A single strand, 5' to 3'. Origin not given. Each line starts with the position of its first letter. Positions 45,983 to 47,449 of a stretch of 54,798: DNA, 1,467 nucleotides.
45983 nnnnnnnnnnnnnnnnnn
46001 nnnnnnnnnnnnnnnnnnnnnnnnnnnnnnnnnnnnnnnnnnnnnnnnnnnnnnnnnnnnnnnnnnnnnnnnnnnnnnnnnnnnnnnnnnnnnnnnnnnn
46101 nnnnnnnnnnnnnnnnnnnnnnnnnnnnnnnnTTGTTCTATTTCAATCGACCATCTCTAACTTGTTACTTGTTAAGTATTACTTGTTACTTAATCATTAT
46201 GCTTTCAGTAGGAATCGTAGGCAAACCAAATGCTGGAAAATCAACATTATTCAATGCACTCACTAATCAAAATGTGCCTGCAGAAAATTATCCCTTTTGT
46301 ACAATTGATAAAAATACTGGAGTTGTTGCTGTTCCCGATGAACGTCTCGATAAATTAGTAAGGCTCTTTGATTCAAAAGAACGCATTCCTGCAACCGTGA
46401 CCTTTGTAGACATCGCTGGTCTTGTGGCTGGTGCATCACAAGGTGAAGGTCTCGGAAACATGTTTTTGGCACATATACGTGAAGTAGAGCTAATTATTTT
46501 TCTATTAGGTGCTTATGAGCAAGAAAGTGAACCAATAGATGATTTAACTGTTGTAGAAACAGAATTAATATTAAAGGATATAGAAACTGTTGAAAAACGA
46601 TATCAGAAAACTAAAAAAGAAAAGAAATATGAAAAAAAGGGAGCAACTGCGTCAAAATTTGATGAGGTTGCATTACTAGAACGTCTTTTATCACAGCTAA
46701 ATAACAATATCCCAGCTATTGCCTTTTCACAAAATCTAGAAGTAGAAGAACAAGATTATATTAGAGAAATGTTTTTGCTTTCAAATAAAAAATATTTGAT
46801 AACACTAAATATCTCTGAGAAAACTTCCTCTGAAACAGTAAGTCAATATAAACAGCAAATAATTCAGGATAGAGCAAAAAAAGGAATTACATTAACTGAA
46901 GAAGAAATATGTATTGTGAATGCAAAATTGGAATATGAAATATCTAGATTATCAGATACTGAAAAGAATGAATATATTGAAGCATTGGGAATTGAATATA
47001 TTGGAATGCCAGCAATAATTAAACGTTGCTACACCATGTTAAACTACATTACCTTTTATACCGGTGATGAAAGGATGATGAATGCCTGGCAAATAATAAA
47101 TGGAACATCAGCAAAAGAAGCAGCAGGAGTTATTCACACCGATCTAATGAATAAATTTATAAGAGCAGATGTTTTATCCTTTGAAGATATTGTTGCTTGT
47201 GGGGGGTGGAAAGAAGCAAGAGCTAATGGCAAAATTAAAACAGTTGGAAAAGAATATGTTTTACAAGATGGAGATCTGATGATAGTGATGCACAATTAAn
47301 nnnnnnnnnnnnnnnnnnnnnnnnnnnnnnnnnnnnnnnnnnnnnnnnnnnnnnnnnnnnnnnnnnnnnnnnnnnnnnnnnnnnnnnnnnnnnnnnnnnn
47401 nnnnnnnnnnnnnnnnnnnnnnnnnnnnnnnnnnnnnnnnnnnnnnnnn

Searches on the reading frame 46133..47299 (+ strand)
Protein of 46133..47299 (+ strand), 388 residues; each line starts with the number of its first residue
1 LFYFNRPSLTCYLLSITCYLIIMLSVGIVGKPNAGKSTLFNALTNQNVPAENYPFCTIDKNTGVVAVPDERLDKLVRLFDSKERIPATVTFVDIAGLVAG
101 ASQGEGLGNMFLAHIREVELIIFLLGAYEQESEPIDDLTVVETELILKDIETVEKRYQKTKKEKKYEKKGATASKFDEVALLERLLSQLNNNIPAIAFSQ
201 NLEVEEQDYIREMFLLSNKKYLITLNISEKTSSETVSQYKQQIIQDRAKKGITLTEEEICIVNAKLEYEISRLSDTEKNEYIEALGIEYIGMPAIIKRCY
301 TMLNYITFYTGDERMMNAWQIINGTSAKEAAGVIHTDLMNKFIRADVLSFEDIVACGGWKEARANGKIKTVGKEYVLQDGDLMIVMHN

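Call 71: search_protein_families(library=pfam, proteins=[window:46133-47299:+], max_evalue=0.001)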
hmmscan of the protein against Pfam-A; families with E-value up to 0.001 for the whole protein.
window:46133-47299:+ (388 aa): 5 families
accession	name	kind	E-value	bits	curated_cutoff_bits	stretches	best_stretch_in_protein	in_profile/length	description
PF06071.19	YchF-GTPase_C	-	2.7e-27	95.1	27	1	306-388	2-84/84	Protein of unknown function (DUF933)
PF01926.29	MMR_HSR1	-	2.8e-22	79.4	21.9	1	26-135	2-92/113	50S ribosome-binding GTPase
PF02421.24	FeoB_N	-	1.4e-09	38.1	27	1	26-70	3-47/156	Ferrous iron transport protein B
PF00350.29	Dynamin_N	-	2.5e-05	24.8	27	0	26-50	1-25/168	Dynamin family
PF02824.27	TGS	-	0.00055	20.4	22.2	0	323-381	15-54/60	TGS domain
